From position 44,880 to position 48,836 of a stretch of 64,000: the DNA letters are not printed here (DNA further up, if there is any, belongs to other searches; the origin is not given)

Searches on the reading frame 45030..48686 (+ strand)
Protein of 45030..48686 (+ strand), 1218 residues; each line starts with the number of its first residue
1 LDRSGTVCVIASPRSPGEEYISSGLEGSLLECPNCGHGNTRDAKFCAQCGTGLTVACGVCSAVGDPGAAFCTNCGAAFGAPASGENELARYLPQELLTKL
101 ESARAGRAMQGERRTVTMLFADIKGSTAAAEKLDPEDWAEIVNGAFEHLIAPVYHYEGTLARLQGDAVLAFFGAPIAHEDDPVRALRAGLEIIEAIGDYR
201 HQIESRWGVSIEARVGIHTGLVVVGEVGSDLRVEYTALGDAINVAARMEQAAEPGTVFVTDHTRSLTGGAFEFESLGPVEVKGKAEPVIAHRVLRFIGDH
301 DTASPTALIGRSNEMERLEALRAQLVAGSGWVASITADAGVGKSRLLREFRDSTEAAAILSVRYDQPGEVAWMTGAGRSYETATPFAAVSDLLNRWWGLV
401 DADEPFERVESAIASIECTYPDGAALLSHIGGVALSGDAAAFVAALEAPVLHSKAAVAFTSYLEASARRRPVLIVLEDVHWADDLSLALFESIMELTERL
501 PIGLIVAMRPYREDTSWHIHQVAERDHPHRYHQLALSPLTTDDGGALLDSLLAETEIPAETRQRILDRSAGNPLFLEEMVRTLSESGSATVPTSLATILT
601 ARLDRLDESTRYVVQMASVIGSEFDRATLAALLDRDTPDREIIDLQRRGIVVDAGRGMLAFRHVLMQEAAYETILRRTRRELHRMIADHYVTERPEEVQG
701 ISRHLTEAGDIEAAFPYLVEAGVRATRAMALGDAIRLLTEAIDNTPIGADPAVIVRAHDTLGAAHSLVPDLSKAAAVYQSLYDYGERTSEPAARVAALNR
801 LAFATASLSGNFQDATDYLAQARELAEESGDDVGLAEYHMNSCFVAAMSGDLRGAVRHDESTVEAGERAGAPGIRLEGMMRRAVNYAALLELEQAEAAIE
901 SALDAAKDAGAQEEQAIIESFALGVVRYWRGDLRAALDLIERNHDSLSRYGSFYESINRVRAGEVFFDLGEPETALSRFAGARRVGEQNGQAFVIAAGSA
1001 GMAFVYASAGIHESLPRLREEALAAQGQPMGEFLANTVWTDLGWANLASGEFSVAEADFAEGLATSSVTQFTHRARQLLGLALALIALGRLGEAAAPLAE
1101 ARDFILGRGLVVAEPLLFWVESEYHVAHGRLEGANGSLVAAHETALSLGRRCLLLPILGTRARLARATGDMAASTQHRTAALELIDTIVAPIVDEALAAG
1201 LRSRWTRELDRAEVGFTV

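Call 94: search_protein_families(library=pfam, proteins=[window:45030-48686:+])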
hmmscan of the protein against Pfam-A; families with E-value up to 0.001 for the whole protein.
window:45030-48686:+ (1218 aa): 7 families
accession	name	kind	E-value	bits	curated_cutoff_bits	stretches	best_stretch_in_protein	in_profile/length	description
PF00211.25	Guanylate_cyc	-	1.5e-24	87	21.9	1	114-286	7-175/183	Adenylate and Guanylate cyclase catalytic domain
PF13191.12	AAA_16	-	8.9e-18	65.8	32.6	1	308-502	2-164/167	AAA ATPase domain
PF12773.13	DZR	-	4.1e-10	40.1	27.3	1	32-75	1-45/45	Double zinc ribbon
PF13248.11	Zn_ribbon_3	-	2.4e-07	30.4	27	1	30-53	3-26/26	zinc-ribbon domain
PF13240.11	Zn_Ribbon_1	-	7.9e-07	29.1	25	1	32-53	2-23/23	zinc-ribbon domain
PF13424.12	TPR_12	-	6.4e-06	26.7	30.1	0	796-864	4-73/77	Tetratricopeptide repeat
PF07719.23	TPR_2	-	0.00022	21.5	27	0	1038-1064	3-29/34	Tetratricopeptide repeat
